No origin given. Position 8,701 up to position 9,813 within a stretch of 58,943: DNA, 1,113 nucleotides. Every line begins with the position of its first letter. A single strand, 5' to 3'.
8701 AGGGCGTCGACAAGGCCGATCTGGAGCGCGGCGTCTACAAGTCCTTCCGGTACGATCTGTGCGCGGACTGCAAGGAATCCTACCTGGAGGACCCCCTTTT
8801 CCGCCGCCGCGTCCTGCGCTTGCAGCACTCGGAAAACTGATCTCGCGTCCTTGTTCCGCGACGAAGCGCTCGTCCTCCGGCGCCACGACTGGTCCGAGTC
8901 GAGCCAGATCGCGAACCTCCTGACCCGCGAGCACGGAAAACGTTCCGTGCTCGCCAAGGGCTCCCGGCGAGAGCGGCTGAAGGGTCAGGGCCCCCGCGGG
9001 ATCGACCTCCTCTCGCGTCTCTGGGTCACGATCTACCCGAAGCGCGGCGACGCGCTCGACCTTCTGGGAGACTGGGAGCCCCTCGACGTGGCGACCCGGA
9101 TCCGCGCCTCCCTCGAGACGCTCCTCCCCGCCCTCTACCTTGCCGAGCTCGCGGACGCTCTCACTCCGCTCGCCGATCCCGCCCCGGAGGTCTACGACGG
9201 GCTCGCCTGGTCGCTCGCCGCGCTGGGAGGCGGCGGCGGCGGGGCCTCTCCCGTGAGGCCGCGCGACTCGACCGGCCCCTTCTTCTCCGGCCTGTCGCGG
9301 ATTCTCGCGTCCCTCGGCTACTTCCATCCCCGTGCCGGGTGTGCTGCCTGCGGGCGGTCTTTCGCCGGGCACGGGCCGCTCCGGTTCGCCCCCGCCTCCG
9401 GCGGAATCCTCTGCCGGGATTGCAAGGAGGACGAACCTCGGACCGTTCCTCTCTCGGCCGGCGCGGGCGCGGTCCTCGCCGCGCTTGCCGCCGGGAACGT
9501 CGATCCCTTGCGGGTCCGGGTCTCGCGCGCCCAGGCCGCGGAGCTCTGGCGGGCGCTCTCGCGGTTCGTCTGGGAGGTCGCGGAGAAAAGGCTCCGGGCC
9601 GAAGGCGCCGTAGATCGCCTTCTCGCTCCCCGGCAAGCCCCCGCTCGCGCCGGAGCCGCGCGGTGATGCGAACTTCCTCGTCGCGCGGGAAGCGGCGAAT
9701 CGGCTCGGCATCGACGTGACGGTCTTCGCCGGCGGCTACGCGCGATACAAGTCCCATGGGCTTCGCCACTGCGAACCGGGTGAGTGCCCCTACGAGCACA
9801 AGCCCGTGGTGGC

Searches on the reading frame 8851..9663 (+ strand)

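Call 62: search_protein_families(library=pfam, proteins=[window:8851-9663:+], max_evalue=0.01)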
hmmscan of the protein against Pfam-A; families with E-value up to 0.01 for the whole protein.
window:8851-9663:+ (271 aa): 2 families
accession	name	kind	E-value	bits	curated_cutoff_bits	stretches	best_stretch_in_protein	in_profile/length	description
PF02565.21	RecO_C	-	7.9e-17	61.9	22.1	1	86-249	2-154/157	Recombination protein O C terminal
PF11967.14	RecO_N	-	4.8e-13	49.4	27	1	2-79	4-78/80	Recombination protein O N terminal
